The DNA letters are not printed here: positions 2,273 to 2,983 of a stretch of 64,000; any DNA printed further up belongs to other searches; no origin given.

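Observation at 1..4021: Two NrfD-like membrane proteins are each followed by a Cys-rich MerR/HspR-type regulator, with no Fe-S partner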

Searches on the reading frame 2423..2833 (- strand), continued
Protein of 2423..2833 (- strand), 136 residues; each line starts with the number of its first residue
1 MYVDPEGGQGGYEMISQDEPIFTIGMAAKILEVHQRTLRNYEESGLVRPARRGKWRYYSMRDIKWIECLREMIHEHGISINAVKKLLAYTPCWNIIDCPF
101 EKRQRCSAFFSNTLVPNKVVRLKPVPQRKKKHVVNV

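Call 40: predict_structure(alignment_id=A2)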
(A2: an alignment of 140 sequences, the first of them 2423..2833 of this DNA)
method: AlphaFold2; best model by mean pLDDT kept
length: 136 residues; sequences in the alignment: 140
mean_pLDDT: 73.0   pTM: 0.61
mean pLDDT of the five models: 73.0, 71.4, 70.3, 70.2, 68.6
residues with pLDDT >= 90: 42; 70-90: 39; 50-70: 25; < 50: 30
segments of 3 or more residues with pLDDT < 50: 6-12, 110-121, 128-136
pLDDT, mean of each block of 10 residues (from residue 1): 47 65 94 95 91 92 88 90 87 72 56 42 50 41
secondary structure, 60 per line:
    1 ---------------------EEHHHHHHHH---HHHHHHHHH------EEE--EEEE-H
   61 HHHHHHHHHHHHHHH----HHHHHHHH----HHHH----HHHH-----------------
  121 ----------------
elements in order: H24-31 H35-43 E50-52 E55-58 H60-75 H80-87 H92-95 H100-103
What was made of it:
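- On Classical MerR-type activators (MerR, CueR, SoxR, BmrR): After helix 4 the model has only two 4-residue helices (call 40).
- The Cys tail of the MerR-B model is only moderately confident (pLDDT 56-72; call 40).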

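Call 44: search_protein_families(library=pfam, proteins=[L075:6340-7494:+, L075:7851-8597:+, L075:8632-9111:+, L075:9181-9606:+, L075:9953-10357:+, L075:10493-12277:+, L075:12948-15617:+], max_evalue=0.001)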
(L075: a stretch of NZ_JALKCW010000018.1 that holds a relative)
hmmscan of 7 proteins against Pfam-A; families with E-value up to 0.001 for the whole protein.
L075:6340-7494:+ (384 aa): 0 families

L075:7851-8597:+ (248 aa): 1 family
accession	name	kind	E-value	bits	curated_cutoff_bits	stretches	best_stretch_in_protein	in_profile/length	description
PF01725.21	Ham1p_like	-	3.7e-70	236.1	22.5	1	22-207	1-185/186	Ham1 family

L075:8632-9111:+ (159 aa): 0 families

L075:9181-9606:+ (141 aa): 0 families

L075:9953-10357:+ (134 aa): 4 families
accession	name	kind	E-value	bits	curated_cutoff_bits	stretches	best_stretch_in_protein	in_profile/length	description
PF13411.12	MerR_1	-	3e-15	56.5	21.6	1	27-94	1-68/69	MerR HTH family regulatory protein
PF00376.29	MerR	-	3e-09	37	28.2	1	28-63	1-38/38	MerR family regulatory protein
PF13338.12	AbiEi_4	-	3.8e-05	24.1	25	1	20-62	6-48/49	Transcriptional regulator, AbiEi antitoxin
PF12728.13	HTH_17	-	0.00033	21.3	27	1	27-62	2-38/51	Helix-turn-helix domain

L075:10493-12277:+ (594 aa): 10 families
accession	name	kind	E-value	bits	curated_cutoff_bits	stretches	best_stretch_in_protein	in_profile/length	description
PF01434.24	Peptidase_M41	-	5.2e-67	225.8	29.9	1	407-590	1-191/191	Peptidase family M41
PF00004.35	AAA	-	1.9e-48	164.6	21.2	1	194-327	1-131/131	ATPase family associated with various cellular activities (AAA)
PF06480.20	FtsH_ext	-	1.5e-14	54.5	25.5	1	14-101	3-97/103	FtsH Extracellular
PF17862.7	AAA_lid_3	-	1.6e-10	40.8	27.2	1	349-388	1-40/45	AAA+ lid domain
PF13191.12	AAA_16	-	9.4e-06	26.7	32.6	0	183-214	16-47/167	AAA ATPase domain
PF06068.19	TIP49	-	2.2e-05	24.2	23.8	1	191-228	50-89/347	TIP49 P-loop domain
PF07728.20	AAA_5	-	2.9e-05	24.5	22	1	193-310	1-132/139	AAA domain (dynein-related subfamily)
PF05496.18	RuvB_N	-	0.0002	21.6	27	0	193-261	35-95/159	Holliday junction DNA helicase RuvB P-loop domain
PF13401.12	AAA_22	-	0.00023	21.9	27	0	194-227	8-36/130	AAA domain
PF20720.3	nSTAND3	-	0.00058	20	27.2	0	194-321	20-127/155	Novel STAND NTPase 3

L075:12948-15617:+ (889 aa): 3 families
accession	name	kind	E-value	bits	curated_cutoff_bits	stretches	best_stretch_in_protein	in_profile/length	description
PF06434.19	Aconitase_2_N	-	3.3e-95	318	27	1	212-414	1-204/204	Aconitate hydratase 2 N-terminus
PF11791.14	Aconitase_B_N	-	1.2e-61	207.6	25.8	1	49-200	1-153/153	Aconitate B N-terminal domain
PF00330.25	Aconitase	-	2.5e-41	142.6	28.7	1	502-849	99-463/463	Aconitase family (aconitate hydratase)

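Call 45: fold_search(model_id=the predicted structure, library=pdb)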
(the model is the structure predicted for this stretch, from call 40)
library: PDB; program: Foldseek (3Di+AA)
matches with E <= 10: 285; with E <= 0.001: 0
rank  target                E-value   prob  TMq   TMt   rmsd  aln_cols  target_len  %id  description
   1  4r4e_B                1.6e-03  1.00  0.51  0.79   2.2        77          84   34  Structure of GlnR-DNA complex (released 2015-03-04)
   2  4r4e_A                1.6e-03  1.00  0.47  0.74   3.0        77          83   34  Structure of GlnR-DNA complex (released 2015-03-04)
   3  5d90_C                5.9e-03  1.00  0.42  0.44   6.5        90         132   23  Crystal structure of HiNmlR, a MerR family regulator lacking the sensor domain, bound to promoter DNA (released 2016-06-29)
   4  7tea_C                6.6e-03  1.00  0.51  0.89   1.1        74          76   24  Crystal structure of S. aureus GlnR-DNA complex (released 2022-06-29)
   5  5xql                  1.0e-02  1.00  0.43  0.23   1.8        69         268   32  Crystal structure of a Pseudomonas aeruginosa transcriptional regulator (released 2017-06-28)
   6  7tea_B                1.1e-02  1.00  0.50  0.86   1.0        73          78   25  Crystal structure of S. aureus GlnR-DNA complex (released 2022-06-29)
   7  5xbt_A                1.2e-02  1.00  0.45  0.24   3.8        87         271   29  The structure of BrlR bound to c-di-GMP (released 2018-05-02)
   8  5d90_A                1.5e-02  1.00  0.41  0.44   5.9        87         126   23  Crystal structure of HiNmlR, a MerR family regulator lacking the sensor domain, bound to promoter DNA (released 2016-06-29)
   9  5d90_B                1.5e-02  1.00  0.41  0.44   6.9        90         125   23  Crystal structure of HiNmlR, a MerR family regulator lacking the sensor domain, bound to promoter DNA (released 2016-06-29)
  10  4wls_A                1.6e-02  1.00  0.42  0.50   6.3        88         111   25  Crystal structure of the metal-free (repressor) form of E. Coli CUER, a copper efflux regulator, bound to COPA promote (released 2015-09-02)
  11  7tec_A                1.8e-02  1.00  0.44  0.78   2.8        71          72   32  Structure of the Listeria monocytogenes GlnR-DNA complex to 3.45 Angstrom (released 2022-06-29)
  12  5d8c_A                1.8e-02  1.00  0.42  0.45   7.0        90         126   23  Crystal structure of HiNmlR, a MerR family regulator lacking the sensor domain, bound to promoter DNA (released 2016-06-29)
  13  7tea_A                2.3e-02  1.00  0.50  0.88   1.2        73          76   25  Crystal structure of S. aureus GlnR-DNA complex (released 2022-06-29)
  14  4r22_B                2.3e-02  1.00  0.50  0.80   1.3        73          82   26  TnrA-DNA complex (released 2015-03-04)
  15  3d6y_A                2.5e-02  1.00  0.48  0.25   5.6        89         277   20  Crystal structure of R275E mutant of BMRR bound to DNA and berberine (released 2008-08-26)
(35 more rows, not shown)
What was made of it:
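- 2423..2833 (-): merR-B. 136-aa minimal MerR/HspR-like regulator. The invariant Cys are C68, C92, C98 and C106. In the AF2 model the core is confident and the best PDB fold match is GlnR/TnrA (calls 40, 45).
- On Classical MerR-type activators (MerR, CueR, SoxR, BmrR): The best folds are the coil-less GlnR/TnrA (call 45).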

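Call 47: search_protein_representatives(alignment_id=A2)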
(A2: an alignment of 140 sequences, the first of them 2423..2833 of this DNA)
Query: 140 sequences, 132 profile positions. Proteins with E-value up to 0.001 (for the whole library): 11892; up to 1e-10: 1328; up to 1e-30: 34. The best 150 are listed.
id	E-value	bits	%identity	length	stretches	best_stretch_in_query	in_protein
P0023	1.9e-63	228.1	-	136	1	8-130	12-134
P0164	4.3e-58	210.7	-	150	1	2-128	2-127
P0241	6.7e-48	177.8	-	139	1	11-119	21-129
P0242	3.9e-45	168.8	-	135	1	7-104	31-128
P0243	4.7e-45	168.5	-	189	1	2-126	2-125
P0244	4.5e-44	165.4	-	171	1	10-113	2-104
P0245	2.4e-43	163.0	-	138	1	5-110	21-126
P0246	4.2e-43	162.2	-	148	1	4-128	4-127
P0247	1.3e-42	160.7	-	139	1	9-106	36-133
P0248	1.1e-39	151.2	-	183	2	9-111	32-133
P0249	4.4e-39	149.2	-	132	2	10-109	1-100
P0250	2.4e-37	143.6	-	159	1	11-112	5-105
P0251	1.2e-36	141.3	-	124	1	13-106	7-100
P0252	3.5e-36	139.9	-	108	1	13-111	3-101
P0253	1.4e-35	137.9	-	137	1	12-103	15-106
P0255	7.0e-35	135.6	-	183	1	7-126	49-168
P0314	7.0e-25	103.3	-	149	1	9-108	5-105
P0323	4.0e-24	100.8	-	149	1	9-106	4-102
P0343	1.3e-22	96.0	-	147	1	10-109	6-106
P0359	2.9e-21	91.6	-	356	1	15-102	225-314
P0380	6.7e-20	87.1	-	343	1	6-107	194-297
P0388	1.5e-19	86.0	-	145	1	13-121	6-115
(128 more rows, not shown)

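Call 49: search_protein_families(library=ncbifam, proteins=[P0314, P0323, P0388, P0343, P0244, P0250, P0359, P0380], max_evalue=0.01)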
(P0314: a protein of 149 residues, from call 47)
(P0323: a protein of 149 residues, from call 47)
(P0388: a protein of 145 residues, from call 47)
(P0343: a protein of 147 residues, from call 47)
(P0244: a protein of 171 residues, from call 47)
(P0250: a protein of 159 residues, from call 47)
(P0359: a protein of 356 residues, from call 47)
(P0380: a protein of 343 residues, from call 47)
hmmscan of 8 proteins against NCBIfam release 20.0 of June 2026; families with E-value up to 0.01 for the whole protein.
P0314 (149 aa): 14 families
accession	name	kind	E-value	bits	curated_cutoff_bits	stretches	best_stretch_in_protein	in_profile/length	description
NF047375.1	HeatShock_HspR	equivalog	2.1e-17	62.9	105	1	11-82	1-72/92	heat shock protein transcriptional repressor HspR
NF047377.1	heat_HspR_dupli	exception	5.7e-14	52.1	300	1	5-82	118-195/214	heat shock protein transcriptional repressor HspR, fused homodimer type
NF007069.0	PRK09514.1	equivalog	2.6e-08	34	143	1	14-82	2-70/141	Zn(2+)-responsive transcriptional regulator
TIGR02043.1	ZntR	equivalog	4.2e-08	33.4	167.95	1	14-82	2-70/131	Zn(2+)-responsive transcriptional regulator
TIGR02051.1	MerR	equivalog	6.7e-07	29.6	150.85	1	16-106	2-95/124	mercury resistance transcriptional regulator MerR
NF050798.1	TF_FtsR_Actino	equivalog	1.8e-06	28.2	150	1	25-87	17-79/223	transcriptional regulator FtsR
TIGR02047.1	CadR-PbrR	equivalog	2.6e-06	27.5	151.45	1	16-82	3-69/127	Cd(II)/Pb(II)-responsive transcriptional regulator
TIGR02044.1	CueR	equivalog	3.8e-06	27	147.4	1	16-83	3-70/127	Cu(I)-responsive transcriptional regulator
NF041849.1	trans_regNmlR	equivalog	2e-05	24.6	175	1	18-83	5-70/117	stress response transcriptional regulator NmlR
NF011617.0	PRK15043.1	equivalog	2.8e-05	23.5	417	1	14-68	4-59/243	HTH-type transcriptional regulator MlrA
NF010315.0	PRK13752.1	subfamily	5.9e-05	23.1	261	1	15-81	9-75/144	mercury resistance transcriptional regulator MerR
TIGR01950.1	SoxR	equivalog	8.1e-05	22.4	116.9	1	16-85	4-72/142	redox-sensitive transcriptional activator SoxR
NF053740.1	TransRegTnrAGPos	equivalog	0.00057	20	140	1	10-62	9-61/108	hypothetical protein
NF052513.1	TransRegCarH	equivalog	0.0016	17.8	400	1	13-81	6-75/274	HTH-type transcriptional repressor CarH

P0323 (149 aa): 14 families
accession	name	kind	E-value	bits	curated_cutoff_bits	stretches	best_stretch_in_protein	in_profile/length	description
NF047375.1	HeatShock_HspR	equivalog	8.5e-17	61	105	1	10-81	1-72/92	heat shock protein transcriptional repressor HspR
NF047377.1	heat_HspR_dupli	exception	2.3e-13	50.2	300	1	8-81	1-74/214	heat shock protein transcriptional repressor HspR, fused homodimer type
TIGR02051.1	MerR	equivalog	6.4e-08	32.9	150.85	1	15-140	2-123/124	mercury resistance transcriptional regulator MerR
TIGR02047.1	CadR-PbrR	equivalog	7e-07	29.3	151.45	1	15-79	3-67/127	Cd(II)/Pb(II)-responsive transcriptional regulator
NF007069.0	PRK09514.1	equivalog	3.8e-06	26.9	143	1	13-81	2-70/141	Zn(2+)-responsive transcriptional regulator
TIGR02044.1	CueR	equivalog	5.5e-06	26.5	147.4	1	14-93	2-79/127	Cu(I)-responsive transcriptional regulator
NF050798.1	TF_FtsR_Actino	equivalog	9.4e-06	25.9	150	1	24-61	17-54/223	transcriptional regulator FtsR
TIGR01950.1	SoxR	equivalog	1.4e-05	24.8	116.9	1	17-83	6-71/142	redox-sensitive transcriptional activator SoxR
TIGR02043.1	ZntR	equivalog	2.7e-05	24.3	167.95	1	13-80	2-69/131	Zn(2+)-responsive transcriptional regulator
NF041849.1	trans_regNmlR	equivalog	3.5e-05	23.9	175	1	15-78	3-66/117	stress response transcriptional regulator NmlR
NF011617.0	PRK15043.1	equivalog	8.8e-05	21.9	417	1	13-77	4-68/243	HTH-type transcriptional regulator MlrA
NF053740.1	TransRegTnrAGPos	equivalog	0.00049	20.2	140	1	8-68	8-68/108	hypothetical protein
NF052513.1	TransRegCarH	equivalog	0.0013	18.1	400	1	11-74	5-69/274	HTH-type transcriptional repressor CarH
NF010315.0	PRK13752.1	subfamily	0.0037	17.3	261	1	14-65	9-61/144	mercury resistance transcriptional regulator MerR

P0388 (145 aa): 13 families
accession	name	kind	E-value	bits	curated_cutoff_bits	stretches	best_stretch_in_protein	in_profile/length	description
NF047375.1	HeatShock_HspR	equivalog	8.6e-17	60.9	105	1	9-79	2-72/92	heat shock protein transcriptional repressor HspR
NF047377.1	heat_HspR_dupli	exception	2.1e-13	50.2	300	1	4-79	120-195/214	heat shock protein transcriptional repressor HspR, fused homodimer type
NF053740.1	TransRegTnrAGPos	equivalog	1.5e-09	37.9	140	1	13-74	15-75/108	hypothetical protein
NF007069.0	PRK09514.1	equivalog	8e-08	32.4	143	1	11-79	2-70/141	Zn(2+)-responsive transcriptional regulator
NF050798.1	TF_FtsR_Actino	equivalog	8.8e-07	29.2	150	1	23-56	18-51/223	transcriptional regulator FtsR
TIGR02044.1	CueR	equivalog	1.1e-06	28.7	147.4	1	13-80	3-70/127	Cu(I)-responsive transcriptional regulator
TIGR02043.1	ZntR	equivalog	1.7e-06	28.2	167.95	1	11-79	2-70/131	Zn(2+)-responsive transcriptional regulator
NF011617.0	PRK15043.1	equivalog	3.5e-06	26.5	417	1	11-78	4-71/243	HTH-type transcriptional regulator MlrA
TIGR02047.1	CadR-PbrR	equivalog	1.9e-05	24.7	151.45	1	12-97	2-81/127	Cd(II)/Pb(II)-responsive transcriptional regulator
TIGR02051.1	MerR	equivalog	6.4e-05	23.2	150.85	1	17-88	6-80/124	mercury resistance transcriptional regulator MerR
NF052513.1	TransRegCarH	equivalog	7.4e-05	22.2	400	1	11-78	7-75/274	HTH-type transcriptional repressor CarH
NF041849.1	trans_regNmlR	equivalog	0.00029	20.9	175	1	13-78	3-68/117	stress response transcriptional regulator NmlR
NF007590.0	PRK10227.1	equivalog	0.0019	18.3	244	1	17-79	7-69/135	Cu(I)-responsive transcriptional regulator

P0343 (147 aa): 17 families
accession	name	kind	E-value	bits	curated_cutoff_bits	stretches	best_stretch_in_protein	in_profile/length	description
NF047375.1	HeatShock_HspR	equivalog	5.5e-22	77.6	105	1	12-83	2-73/92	heat shock protein transcriptional repressor HspR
NF047377.1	heat_HspR_dupli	exception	4e-20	72.2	300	1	4-82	117-195/214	heat shock protein transcriptional repressor HspR, fused homodimer type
NF053740.1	TransRegTnrAGPos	equivalog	8.7e-11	42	140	1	9-76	8-74/108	hypothetical protein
NF050798.1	TF_FtsR_Actino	equivalog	8.5e-09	35.8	150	1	25-83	17-75/223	transcriptional regulator FtsR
NF007069.0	PRK09514.1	equivalog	9.3e-09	35.4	143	1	14-82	2-70/141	Zn(2+)-responsive transcriptional regulator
TIGR02043.1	ZntR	equivalog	1.1e-08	35.3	167.95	1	14-82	2-70/131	Zn(2+)-responsive transcriptional regulator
TIGR02044.1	CueR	equivalog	5.4e-08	32.9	147.4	1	16-84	3-71/127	Cu(I)-responsive transcriptional regulator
TIGR02051.1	MerR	equivalog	8.3e-08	32.5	150.85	1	15-93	1-82/124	mercury resistance transcriptional regulator MerR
TIGR01950.1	SoxR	equivalog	1.9e-07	30.9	116.9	1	14-85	2-72/142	redox-sensitive transcriptional activator SoxR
NF011617.0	PRK15043.1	equivalog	2.6e-07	30.2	417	1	13-81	3-71/243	HTH-type transcriptional regulator MlrA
NF052513.1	TransRegCarH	equivalog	7.6e-07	28.7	400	1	13-69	6-63/274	HTH-type transcriptional repressor CarH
NF041849.1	trans_regNmlR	equivalog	6.8e-06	26.1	175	1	16-83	3-67/117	stress response transcriptional regulator NmlR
TIGR02047.1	CadR-PbrR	equivalog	8.3e-06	25.9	151.45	1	16-81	3-68/127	Cd(II)/Pb(II)-responsive transcriptional regulator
NF007590.0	PRK10227.1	equivalog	0.00013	22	244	1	15-130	2-123/135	Cu(I)-responsive transcriptional regulator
TIGR02054.1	MerD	equivalog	0.00059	20.3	103.65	1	14-77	4-67/120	mercuric resistance transcriptional repressor MerD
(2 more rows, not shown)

P0244 (171 aa): 13 families
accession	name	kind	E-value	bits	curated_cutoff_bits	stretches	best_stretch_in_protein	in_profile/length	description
NF047375.1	HeatShock_HspR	equivalog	6.8e-21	74.1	105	1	8-78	2-73/92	heat shock protein transcriptional repressor HspR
NF047377.1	heat_HspR_dupli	exception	4.2e-18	65.6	300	1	5-77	122-195/214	heat shock protein transcriptional repressor HspR, fused homodimer type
TIGR02044.1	CueR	equivalog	3.3e-07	30.4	147.4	1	12-78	3-70/127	Cu(I)-responsive transcriptional regulator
TIGR02051.1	MerR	equivalog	1.4e-06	28.5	150.85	1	12-121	2-111/124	mercury resistance transcriptional regulator MerR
NF007069.0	PRK09514.1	equivalog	3.3e-05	23.9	143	1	10-123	2-125/141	Zn(2+)-responsive transcriptional regulator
NF053740.1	TransRegTnrAGPos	equivalog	0.00013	22.1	140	1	5-72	8-75/108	hypothetical protein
TIGR02043.1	ZntR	equivalog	0.00013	22.1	167.95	1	10-78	2-71/131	Zn(2+)-responsive transcriptional regulator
TIGR02047.1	CadR-PbrR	equivalog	0.0013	18.8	151.45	1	15-77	6-69/127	Cd(II)/Pb(II)-responsive transcriptional regulator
NF045718.1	two_CW_domain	domain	0.0032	17.8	35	0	79-128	2-77/80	two-CW domain-containing protein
NF041849.1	trans_regNmlR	equivalog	0.0033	17.5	175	1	13-70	4-62/117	stress response transcriptional regulator NmlR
NF007590.0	PRK10227.1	equivalog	0.0034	17.4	244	1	12-59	3-52/135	Cu(I)-responsive transcriptional regulator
NF033518.0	transpos_IS607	equivalog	0.0069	15.9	110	0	15-52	3-41/187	IS607 family transposase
TIGR01950.1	SoxR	equivalog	0.0091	15.8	116.9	0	16-79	8-71/142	redox-sensitive transcriptional activator SoxR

P0250 (159 aa): 6 families
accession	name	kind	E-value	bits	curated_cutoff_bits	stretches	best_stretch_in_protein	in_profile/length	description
NF047375.1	HeatShock_HspR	equivalog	4.6e-14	52.2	105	1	10-77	2-70/92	heat shock protein transcriptional repressor HspR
NF047377.1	heat_HspR_dupli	exception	1.4e-11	44.3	300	1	9-63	124-179/214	heat shock protein transcriptional repressor HspR, fused homodimer type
NF053740.1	TransRegTnrAGPos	equivalog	0.00026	21.1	140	1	10-54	11-56/108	hypothetical protein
TIGR02043.1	ZntR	equivalog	0.00034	20.8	167.95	1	12-61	2-53/131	Zn(2+)-responsive transcriptional regulator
TIGR02044.1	CueR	equivalog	0.00046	20.2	147.4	1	14-60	3-51/127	Cu(I)-responsive transcriptional regulator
NF007069.0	PRK09514.1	equivalog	0.00061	19.8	143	1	12-61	2-53/141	Zn(2+)-responsive transcriptional regulator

P0359 (356 aa): 101 families (the best 25 are shown)
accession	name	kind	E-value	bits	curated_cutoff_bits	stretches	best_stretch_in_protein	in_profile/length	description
NF006623.1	PRK09191.1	subfamily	8.2e-23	81.5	240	1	3-124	137-256/258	PhyR family response regulator anti-anti-sigma factor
NF040534.1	resp_reg_YycF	equivalog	8.7e-17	61.1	340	1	5-139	2-132/231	response regulator YycF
NF040689.1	MtrAB_MtrA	equivalog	2.1e-16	59.9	300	1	6-126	1-119/219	MtrAB system response regulator MtrA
NF045944.1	ResRegRpaBCyano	equivalog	8.7e-16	58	330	1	7-135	1-126/229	response regulator transcription factor RpaB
NF047375.1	HeatShock_HspR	equivalog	9.4e-15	54.4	105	1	225-299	1-74/92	heat shock protein transcriptional repressor HspR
TIGR02154.1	PhoB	equivalog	2.7e-14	53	296.2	1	4-127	3-127/226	phosphate regulon transcriptional regulator PhoB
NF041733.1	resp_reg_CseB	equivalog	3.9e-14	52.6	350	1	5-132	2-127/228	two-component system response regulator CseB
NF007689.0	PRK10365.1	equivalog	2e-13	50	760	1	5-127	7-129/441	sigma-54-dependent response regulator transcription factor ZraR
NF008296.0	PRK11083.1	equivalog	1.2e-12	47.7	273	1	1-132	1-130/228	two-component system response regulator CreB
NF008469.0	PRK11361.1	equivalog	1.2e-12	47.3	714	1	3-121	4-121/461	acetoacetate metabolism transcriptional regulator AtoC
TIGR02956.1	TMAO_torS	equivalog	1.4e-12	46.6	676.5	1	4-136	702-838/967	TMAO reductase system sensor histidine kinase/response regulator TorS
NF011874.0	PRK15347.1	equivalog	1.6e-12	46.3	852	1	5-150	692-841/921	two component system sensor kinase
NF007982.1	PRK10710.1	equivalog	2.4e-12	46.9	380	1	3-132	7-134/235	envelope stress response regulator BaeR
NF008199.0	PRK10955.1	equivalog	8.6e-12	45.5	341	1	4-124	2-119/232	envelope stress response regulator transcription factor CpxR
NF053854.1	RespRegPhoBBctds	equivalog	1.1e-11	44.6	270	1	6-145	1-140/225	two-component system response regulator PhoB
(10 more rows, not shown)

P0380 (343 aa): 113 families (the best 25 are shown)
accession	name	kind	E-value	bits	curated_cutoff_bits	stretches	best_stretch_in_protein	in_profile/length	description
NF007135.0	PRK09581.1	equivalog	2.6e-26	92.5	474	1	5-151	4-155/457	PleD family two-component system response regulator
NF006900.1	PRK09390.1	equivalog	4.4e-21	75.3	255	1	3-161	4-159/203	response regulator FixJ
TIGR02154.1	PhoB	equivalog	2.3e-20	72.9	296.2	1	3-127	2-126/226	phosphate regulon transcriptional regulator PhoB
NF008469.0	PRK11361.1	equivalog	1.4e-19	70.1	714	1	5-141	6-140/461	acetoacetate metabolism transcriptional regulator AtoC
NF040689.1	MtrAB_MtrA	equivalog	5.3e-19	68.4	300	1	6-138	1-130/219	MtrAB system response regulator MtrA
NF047793.1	ResRegPgtA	equivalog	2.7e-18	66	650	1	4-127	6-127/414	two-component system response regulator PgtA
NF040749.1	tetrathio_RR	equivalog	4.1e-17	62.5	290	1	7-160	3-149/191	tetrathionate respiration response regulator TtrR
NF041733.1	resp_reg_CseB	equivalog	7.2e-17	61.5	350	1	5-135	2-129/228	two-component system response regulator CseB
NF053854.1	RespRegPhoBBctds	equivalog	3.4e-16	59.3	270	1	6-154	1-149/225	two-component system response regulator PhoB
NF008296.0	PRK11083.1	equivalog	4.5e-16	58.9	273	1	1-134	1-131/228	two-component system response regulator CreB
NF051870.1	NAssimRespRegNtrX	equivalog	1.6e-15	57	600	1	5-133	3-134/452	nitrogen assimilation response regulator NtrX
TIGR01387.1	cztR_silR_copR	subfamily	1.7e-15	57.2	279.2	1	6-149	1-142/218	heavy metal response regulator transcription factor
NF045944.1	ResRegRpaBCyano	equivalog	2.1e-15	56.7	330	1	7-129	1-120/229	response regulator transcription factor RpaB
NF047375.1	HeatShock_HspR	equivalog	2.4e-15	56.3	105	1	204-275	2-72/92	heat shock protein transcriptional repressor HspR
NF008318.0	PRK11107.1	equivalog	4.3e-15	54.9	890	1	5-133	669-798/920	two-component sensor histidine kinase BarA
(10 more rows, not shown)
